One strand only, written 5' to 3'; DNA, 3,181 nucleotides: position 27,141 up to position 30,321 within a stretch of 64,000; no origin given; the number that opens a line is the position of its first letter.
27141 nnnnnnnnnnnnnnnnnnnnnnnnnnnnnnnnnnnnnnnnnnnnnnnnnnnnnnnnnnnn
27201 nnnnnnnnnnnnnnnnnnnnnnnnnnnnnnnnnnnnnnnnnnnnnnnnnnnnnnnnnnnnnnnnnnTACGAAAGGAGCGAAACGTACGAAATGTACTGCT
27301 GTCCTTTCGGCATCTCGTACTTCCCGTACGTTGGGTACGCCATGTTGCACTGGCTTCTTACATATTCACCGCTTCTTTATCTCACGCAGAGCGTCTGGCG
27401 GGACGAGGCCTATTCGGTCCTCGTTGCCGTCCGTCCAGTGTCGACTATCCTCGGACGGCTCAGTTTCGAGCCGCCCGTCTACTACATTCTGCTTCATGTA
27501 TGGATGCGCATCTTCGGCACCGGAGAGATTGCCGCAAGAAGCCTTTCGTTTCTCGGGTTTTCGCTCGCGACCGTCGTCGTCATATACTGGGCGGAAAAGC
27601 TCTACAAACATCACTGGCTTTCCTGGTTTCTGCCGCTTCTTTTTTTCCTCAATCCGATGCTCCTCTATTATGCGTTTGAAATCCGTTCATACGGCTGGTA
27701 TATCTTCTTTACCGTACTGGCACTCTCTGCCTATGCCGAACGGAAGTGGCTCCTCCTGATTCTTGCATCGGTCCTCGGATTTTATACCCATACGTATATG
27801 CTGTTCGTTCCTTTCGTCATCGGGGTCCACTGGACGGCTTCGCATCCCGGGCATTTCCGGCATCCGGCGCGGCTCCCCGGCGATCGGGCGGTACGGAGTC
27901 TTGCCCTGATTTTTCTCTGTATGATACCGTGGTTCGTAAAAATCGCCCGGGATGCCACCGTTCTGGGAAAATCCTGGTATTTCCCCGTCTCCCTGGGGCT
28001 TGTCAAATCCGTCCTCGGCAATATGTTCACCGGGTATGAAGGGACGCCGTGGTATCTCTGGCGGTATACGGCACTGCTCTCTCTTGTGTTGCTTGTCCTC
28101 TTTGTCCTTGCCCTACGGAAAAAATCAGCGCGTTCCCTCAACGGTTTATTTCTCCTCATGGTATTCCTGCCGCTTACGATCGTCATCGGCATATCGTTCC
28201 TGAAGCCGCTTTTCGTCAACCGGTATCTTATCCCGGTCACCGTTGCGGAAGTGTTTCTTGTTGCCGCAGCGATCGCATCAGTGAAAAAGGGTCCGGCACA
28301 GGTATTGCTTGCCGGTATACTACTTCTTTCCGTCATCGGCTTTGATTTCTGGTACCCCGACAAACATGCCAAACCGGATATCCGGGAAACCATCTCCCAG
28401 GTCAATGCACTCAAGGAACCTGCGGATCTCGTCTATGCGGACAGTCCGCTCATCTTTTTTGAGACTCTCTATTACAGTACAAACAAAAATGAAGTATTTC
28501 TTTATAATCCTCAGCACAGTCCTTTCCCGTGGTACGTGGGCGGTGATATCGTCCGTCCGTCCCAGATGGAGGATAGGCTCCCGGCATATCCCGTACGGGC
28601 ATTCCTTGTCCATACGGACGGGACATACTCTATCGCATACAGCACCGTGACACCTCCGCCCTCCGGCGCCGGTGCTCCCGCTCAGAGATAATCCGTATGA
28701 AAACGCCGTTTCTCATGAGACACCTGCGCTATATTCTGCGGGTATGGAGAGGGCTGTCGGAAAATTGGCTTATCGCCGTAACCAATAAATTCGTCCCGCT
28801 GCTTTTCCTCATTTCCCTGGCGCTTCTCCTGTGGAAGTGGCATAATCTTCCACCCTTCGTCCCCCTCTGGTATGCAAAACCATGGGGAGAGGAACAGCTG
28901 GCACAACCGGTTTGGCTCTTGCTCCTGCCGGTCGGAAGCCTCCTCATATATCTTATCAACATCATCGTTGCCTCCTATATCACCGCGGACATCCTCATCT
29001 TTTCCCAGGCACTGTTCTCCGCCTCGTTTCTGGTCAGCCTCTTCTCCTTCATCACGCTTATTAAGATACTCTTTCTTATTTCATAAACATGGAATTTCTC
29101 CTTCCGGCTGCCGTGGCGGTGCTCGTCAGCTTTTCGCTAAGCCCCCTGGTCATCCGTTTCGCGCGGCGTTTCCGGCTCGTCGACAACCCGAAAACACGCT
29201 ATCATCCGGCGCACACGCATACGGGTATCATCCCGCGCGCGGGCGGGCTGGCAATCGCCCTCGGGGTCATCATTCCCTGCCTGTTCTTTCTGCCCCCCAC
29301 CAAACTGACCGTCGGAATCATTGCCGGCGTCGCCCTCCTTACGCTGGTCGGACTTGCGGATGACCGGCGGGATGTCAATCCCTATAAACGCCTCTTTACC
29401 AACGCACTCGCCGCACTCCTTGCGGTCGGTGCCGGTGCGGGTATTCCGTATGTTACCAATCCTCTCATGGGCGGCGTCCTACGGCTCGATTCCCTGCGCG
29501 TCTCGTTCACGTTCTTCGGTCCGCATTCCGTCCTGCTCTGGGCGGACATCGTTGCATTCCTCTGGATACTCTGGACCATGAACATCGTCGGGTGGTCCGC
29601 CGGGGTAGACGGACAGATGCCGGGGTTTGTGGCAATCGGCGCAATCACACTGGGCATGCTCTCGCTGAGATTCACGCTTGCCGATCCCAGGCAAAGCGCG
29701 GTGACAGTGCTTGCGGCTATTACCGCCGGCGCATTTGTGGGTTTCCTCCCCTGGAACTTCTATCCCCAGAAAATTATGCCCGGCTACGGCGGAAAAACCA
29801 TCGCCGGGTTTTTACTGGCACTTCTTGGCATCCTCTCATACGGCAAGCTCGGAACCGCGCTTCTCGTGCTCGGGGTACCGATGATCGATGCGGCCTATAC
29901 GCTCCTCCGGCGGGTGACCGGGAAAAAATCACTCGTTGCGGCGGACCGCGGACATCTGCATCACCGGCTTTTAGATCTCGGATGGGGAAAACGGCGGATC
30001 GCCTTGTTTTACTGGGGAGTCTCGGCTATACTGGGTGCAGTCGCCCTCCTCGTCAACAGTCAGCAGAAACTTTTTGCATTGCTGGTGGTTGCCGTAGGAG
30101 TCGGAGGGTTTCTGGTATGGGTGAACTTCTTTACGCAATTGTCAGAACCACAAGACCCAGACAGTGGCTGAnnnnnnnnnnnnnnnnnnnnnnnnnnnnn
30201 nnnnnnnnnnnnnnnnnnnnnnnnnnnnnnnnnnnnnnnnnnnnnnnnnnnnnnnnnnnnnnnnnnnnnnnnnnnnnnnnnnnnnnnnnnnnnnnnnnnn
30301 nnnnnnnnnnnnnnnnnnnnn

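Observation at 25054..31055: Polyprenyl-phosphate-linked glycan assembly cluster including a DPPR-synthase-type UbiA enzyme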

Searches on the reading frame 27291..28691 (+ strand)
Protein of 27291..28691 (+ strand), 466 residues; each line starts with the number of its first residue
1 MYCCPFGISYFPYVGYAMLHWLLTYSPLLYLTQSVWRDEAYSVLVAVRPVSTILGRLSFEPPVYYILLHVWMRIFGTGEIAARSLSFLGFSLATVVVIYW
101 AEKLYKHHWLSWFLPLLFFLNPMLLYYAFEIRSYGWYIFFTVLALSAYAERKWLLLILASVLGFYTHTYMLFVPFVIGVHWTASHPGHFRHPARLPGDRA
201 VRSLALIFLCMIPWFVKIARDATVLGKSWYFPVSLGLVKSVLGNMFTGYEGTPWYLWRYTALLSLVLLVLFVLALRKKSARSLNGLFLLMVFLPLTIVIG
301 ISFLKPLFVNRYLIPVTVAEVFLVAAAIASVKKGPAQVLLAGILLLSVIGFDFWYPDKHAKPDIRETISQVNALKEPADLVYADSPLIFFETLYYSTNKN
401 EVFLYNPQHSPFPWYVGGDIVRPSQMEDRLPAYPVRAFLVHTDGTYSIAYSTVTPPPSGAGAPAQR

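Call 4: search_protein_families(library=pfam, proteins=[window:27291-28691:+], max_evalue=0.01)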
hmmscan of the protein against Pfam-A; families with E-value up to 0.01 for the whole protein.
window:27291-28691:+ (466 aa): 0 families
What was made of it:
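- Checked: 27291-28691: no Pfam hit (call 4).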

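Call 5: search_protein_families(library=ncbifam, proteins=[window:27291-28691:+], max_evalue=0.01)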
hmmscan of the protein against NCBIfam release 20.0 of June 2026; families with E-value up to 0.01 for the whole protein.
window:27291-28691:+ (466 aa): 1 family
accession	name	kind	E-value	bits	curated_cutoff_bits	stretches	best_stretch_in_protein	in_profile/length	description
NF052499.1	MnslTaseMT1671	equivalog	3e-06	26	900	1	34-347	48-365/523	mannosyltransferase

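Call 24: find_homologous_proteins(query=window:27291-28691:+, max_evalue=0.00001)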
Query window:27291-28691:+ (466 aa): 656 proteins with E <= 0.00001 among 8000 candidates; the best 120 are listed.
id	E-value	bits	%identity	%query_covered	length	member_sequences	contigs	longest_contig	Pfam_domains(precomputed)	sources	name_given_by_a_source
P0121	4.6e-298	1007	100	96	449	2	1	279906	-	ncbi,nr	ncbi:hypothetical protein M1555_03470 [Patescibacteria group bacterium]|nr:hypothetical protein [Pat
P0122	8.1e-170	584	60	93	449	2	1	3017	-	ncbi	-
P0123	9.3e-170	584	60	95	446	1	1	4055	PF13231.13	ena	-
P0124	5.1e-169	581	60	93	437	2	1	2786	-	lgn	-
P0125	7.0e-169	581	60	92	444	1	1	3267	-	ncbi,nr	ncbi:hypothetical protein HY411_03170 [Candidatus Gottesmanbacteria bacterium]|nr:hypothetical prote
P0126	2.6e-168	579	58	96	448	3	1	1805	-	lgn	-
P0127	1.3e-167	577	60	93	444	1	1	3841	-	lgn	-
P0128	1.6e-167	576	60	93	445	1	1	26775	-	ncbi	-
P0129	3.6e-167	575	59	93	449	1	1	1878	-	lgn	-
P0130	6.1e-167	574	60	95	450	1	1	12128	-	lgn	-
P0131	9.1e-167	574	59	93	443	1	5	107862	-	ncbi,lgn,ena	ncbi:MAG: hypothetical protein AAB557_04845 [Patescibacteria group bacterium]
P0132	1.1e-166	574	56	94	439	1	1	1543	-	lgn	-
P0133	4.7e-166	571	59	93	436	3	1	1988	-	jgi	-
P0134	5.8e-166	571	57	96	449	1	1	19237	-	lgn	-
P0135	8.7e-166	571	61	93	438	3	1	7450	-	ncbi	-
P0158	6.9e-164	564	57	95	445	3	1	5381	PF13231.13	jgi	jgi:uncharacterized membrane protein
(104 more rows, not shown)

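Call 27: search_solved_structures(query=A1, max_evalue=10, show_alignments=2)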
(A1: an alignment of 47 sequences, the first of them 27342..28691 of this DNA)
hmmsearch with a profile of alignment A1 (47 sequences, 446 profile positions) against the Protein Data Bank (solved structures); distinct sequences matched with E-value up to 10: 0.

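Call 36: predict_structure(alignment_id=A1)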
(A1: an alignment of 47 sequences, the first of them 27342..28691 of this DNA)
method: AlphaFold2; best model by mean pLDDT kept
length: 449 residues; sequences in the alignment: 47
mean_pLDDT: 86.8   pTM: 0.87
mean pLDDT of the five models: 86.8, 86.5, 86.1, 85.0, 84.8
residues with pLDDT >= 90: 262; 70-90: 132; 50-70: 45; < 50: 10
segments of 3 or more residues with pLDDT < 50: 440-449
pLDDT, mean of each block of 10 residues (from residue 1): 77 81 89 85 84 94 90 97 95 96 92 90 98 98 95 95 95 90 97 93 74 57 65 66 85 95 95 91 66 76 97 95 95 87 86 94 92 92 93 76 86 93 94 75 43
secondary structure, 60 per line:
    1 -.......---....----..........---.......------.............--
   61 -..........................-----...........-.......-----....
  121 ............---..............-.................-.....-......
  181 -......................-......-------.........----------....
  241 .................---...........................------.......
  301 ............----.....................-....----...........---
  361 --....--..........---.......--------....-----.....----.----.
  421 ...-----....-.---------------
elements in order: H2-8 H12-15 H20-29 H33-39 H46-58 H62-87 H93-103 H105-111 H117-132 H136-149 H151-167 H169-173 H175-180 H182-203 H205-210 H218-226 H237-257 H261-287 H294-312 H317-337 H339-342 H347-357 E363-366 H369-378 E385-388 H397-400 E420-423 E429-432
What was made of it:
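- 27291..28691 (+): GT-C fold glycosyltransferase (466 aa; alternative start 27342 gives 449 aa). It has an invariant WRDE motif after the first TM helix. Model pLDDT 86.8, pTM 0.87 (call 36).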

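Call 40: fold_search(model_id=the predicted structure, library=pdb)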
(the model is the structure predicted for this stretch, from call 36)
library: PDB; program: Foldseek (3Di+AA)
matches with E <= 10: 313; with E <= 0.001: 9
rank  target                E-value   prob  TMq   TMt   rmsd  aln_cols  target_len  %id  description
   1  5ezm                  3.3e-06  1.00  0.45  0.39  15.3       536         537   11  Crystal Structure of ArnT from Cupriavidus metallidurans in the apo state (released 2016-02-17)
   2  5f15                  6.1e-06  1.00  0.59  0.51   7.5       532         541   11  Crystal Structure of ArnT from Cupriavidus metallidurans bound to Undecaprenyl phosphate (released 2016-02-17)
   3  8pn9_A                8.0e-05  1.00  0.54  0.39   9.9       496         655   12  Structure of human oligosaccharyltransferase OST-A complex bound to NGI-1 (released 2024-05-08)
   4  9s6s_A                8.4e-05  1.00  0.51  0.44   9.4       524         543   12  Ternary cryo-EM structure of human ALG9 with Dol25-PP-GlcNAc2Man6, Dol25-P-Man and Fab (released 2026-03-18)
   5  9s6u_A                1.4e-04  1.00  0.51  0.43  10.3       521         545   14  Ternary cryo-EM structure of human ALG9 with Dol25-PP-GlcNAc2Man8, Dol25-P-Man and Fab (released 2026-03-18)
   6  6s7o_A                2.5e-04  1.00  0.51  0.37  10.8       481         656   14  Cryo-EM structure of human oligosaccharyltransferase complex OST-A (released 2019-12-18)
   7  9s6t_A                2.9e-04  1.00  0.53  0.50   6.8       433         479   13  Ternary cryo-EM structure of chicken ALG12 with Dol25-PP-GlcNAc2Man7, Dol25-P-Man, and Fab (released 2026-03-18)
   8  3rce_A                3.1e-04  1.00  0.50  0.35   8.4       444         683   13  Bacterial oligosaccharyltransferase PglB (released 2011-06-15)
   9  6s7t_A                6.3e-04  1.00  0.54  0.37   8.8       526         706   10  Cryo-EM structure of human oligosaccharyltransferase complex OST-B (released 2019-12-18)
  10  7zlg_A                1.2e-03  1.00  0.43  0.33   9.9       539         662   11  Cryo-EM structure of C-mannosyltransferase CeDPY19, in complex with acceptor peptide and bound to CMT2-Fab and anti-Fa (released 2023-01-11)
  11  6gxc_A                1.4e-03  1.00  0.48  0.33   9.0       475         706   12  Bacterial oligosaccharyltransferase PglB in complex with an inhibitory peptide and a reactive lipid-linked oligosaccha (released 2018-11-14)
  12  7oci_F                3.0e-03  1.00  0.44  0.33  14.1       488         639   12  Cryo-EM structure of yeast Ost6p containing oligosaccharyltransferase complex (released 2022-02-16)
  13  5ogl_A                3.1e-03  1.00  0.48  0.33   9.0       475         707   13  Structure of bacterial oligosaccharyltransferase PglB in complex with an acceptor peptide and an lipid-linked oligosac (released 2017-10-25)
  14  8agc_A                3.7e-03  1.00  0.47  0.33  11.0       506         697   11  Structure of yeast oligosaccharylransferase complex with lipid-linked oligosaccharide and non-acceptor peptide bound (released 2022-12-07)
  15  8if8_C                1.5e-02  1.00  0.47  0.37   7.9       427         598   13  Arabinosyltransferase AftA (released 2023-05-31)
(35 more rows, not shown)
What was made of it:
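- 27291..28691 (+): Foldseek top hits are ArnT 5ezm/5f15, STT3, PglB, ALG9/12, AftA, Pmt1/2 and PimE (call 40).
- On GT-C glycosyltransferases: Foldseek probability is 1.00 to ArnT, STT3, PglB, ALG9/12 and AftA (call 40).
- Checked: The AlphaFold model (pLDDT 86.8) matches the GT-C enzymes ArnT, STT3/PglB, ALG9/12 and AftA (calls 36, 40).
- The GT-C fold comes from a confident model (calls 36, 40). AftA is among the structural matches of the GT-C, at E=0.015 (call 40).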

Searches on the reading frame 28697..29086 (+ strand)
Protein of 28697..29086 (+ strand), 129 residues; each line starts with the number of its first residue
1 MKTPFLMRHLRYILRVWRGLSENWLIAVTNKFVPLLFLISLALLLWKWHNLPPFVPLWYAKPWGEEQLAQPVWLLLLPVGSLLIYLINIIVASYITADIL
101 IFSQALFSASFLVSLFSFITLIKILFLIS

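Call 4: search_protein_families(library=pfam, proteins=[window:28697-29086:+], max_evalue=0.01)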
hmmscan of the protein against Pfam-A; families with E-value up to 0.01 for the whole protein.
window:28697-29086:+ (129 aa): 0 families

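Call 5: search_protein_families(library=ncbifam, proteins=[window:28697-29086:+], max_evalue=0.01)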
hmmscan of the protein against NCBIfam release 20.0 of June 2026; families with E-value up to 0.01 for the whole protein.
window:28697-29086:+ (129 aa): 0 families
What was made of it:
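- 28697..29086 (+): Small membrane protein of about 123-129 aa with 3 predicted TM segments and a conserved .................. loop. Its function is unknown; it could be an accessory subunit or a flippase. No Pfam or NCBIfam hit (calls 4, 5).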

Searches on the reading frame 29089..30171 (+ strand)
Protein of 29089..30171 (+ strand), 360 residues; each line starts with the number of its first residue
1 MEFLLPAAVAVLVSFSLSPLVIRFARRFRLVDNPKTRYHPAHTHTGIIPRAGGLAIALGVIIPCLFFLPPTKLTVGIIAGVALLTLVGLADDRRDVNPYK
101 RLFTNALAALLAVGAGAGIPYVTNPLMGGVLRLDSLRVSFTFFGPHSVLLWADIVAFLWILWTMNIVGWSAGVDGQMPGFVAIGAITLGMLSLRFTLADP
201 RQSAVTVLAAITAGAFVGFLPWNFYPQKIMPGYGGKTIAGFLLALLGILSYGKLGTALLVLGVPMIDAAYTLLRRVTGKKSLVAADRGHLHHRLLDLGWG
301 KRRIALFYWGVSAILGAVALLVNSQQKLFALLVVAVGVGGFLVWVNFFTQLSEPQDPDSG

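Call 4: search_protein_families(library=pfam, proteins=[window:29089-30171:+], max_evalue=0.01)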
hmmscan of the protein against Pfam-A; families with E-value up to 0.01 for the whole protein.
window:29089-30171:+ (360 aa): 1 family
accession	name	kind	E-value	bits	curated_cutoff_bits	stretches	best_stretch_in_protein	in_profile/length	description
PF00953.26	Glycos_transf_4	-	5e-21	75.8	27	1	76-249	3-158/160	Glycosyl transferase family 4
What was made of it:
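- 29089..30171 (+): Polyprenyl-phosphate sugar-1-phosphate transferase of the MraY/WecA superfamily (360 aa), closer to WecA/TagO. PF00953, E=5e-21 (call 4).
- Checked: 29089-30171: PF00953, E=5e-21 (call 4).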

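Call 5: search_protein_families(library=ncbifam, proteins=[window:29089-30171:+], max_evalue=0.01)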
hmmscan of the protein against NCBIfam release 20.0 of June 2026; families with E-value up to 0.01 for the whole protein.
window:29089-30171:+ (360 aa): 3 families
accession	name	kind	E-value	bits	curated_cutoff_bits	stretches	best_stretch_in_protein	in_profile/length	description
TIGR02380.1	ECA_wecA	exception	5.1e-20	71.9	326.05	1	11-347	8-332/346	UDP-N-acetylglucosamine--undecaprenyl-phosphate N-acetylglucosaminephosphotransferase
NF053644.1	MraY_archaea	equivalog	7.7e-15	55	450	1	152-320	182-340/340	pseudomurein biosynthesis MraY family phospho-N-acetylmuramoyl-pentapeptide-transferase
TIGR00445.1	mraY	equivalog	8.2e-12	45.2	192.05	1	17-321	4-316/321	phospho-N-acetylmuramoyl-pentapeptide-transferase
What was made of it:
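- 29089..30171 (+): Best NCBIfam hit is WecA TIGR02380 at 72 bits (cutoff 326), then archaeal MraY at 55 bits and mraY at 45 bits (call 5).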

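Call 42: search_solved_structures(query=window:29089-30171:+, max_evalue=1)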
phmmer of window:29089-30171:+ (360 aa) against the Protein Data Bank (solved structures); distinct sequences matched with E-value up to 1: 13.
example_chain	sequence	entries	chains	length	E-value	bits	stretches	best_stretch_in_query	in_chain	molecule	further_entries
5jnq_A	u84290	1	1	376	4.1e-09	39.2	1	3-321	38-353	Phospho-N-acetylmuramoyl-pentapeptide-transferase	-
9zno_A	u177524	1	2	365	4.1e-07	32.6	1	9-320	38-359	Phospho-N-acetylmuramoyl-pentapeptide-transferase (MraY)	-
4j35_A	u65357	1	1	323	0.66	12.2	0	65-125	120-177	Phosphotriesterase, putative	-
4j2m_A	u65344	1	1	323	0.67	12.2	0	65-125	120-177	Phosphotriesterase, putative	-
4j5n_A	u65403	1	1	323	0.67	12.2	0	65-125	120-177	Phosphotriesterase, putative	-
3gtx_A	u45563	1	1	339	0.76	12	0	65-126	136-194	Organophosphorus hydrolase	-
3gti_A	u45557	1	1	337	0.76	12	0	65-126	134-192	Organophosphorus hydrolase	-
2zc1_A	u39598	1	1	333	0.8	11.9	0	65-126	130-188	Phosphotriesterase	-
3gu9_A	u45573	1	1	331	0.8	11.9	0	65-126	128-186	Organophosphorus hydrolase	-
3gu2_A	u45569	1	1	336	0.89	11.8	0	65-126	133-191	Organophosphorus hydrolase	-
3gtf_A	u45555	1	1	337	0.89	11.8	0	65-126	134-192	Organophosphorus hydrolase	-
3gu1_A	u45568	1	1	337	0.93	11.7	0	65-126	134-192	Organophosphorus hydrolase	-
3htw_A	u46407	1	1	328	0.96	11.7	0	65-126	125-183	Organophosphate hydrolase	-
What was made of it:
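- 29089..30171 (+): Best PDB match is MraY 5jnq, E=4e-9 (call 42).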
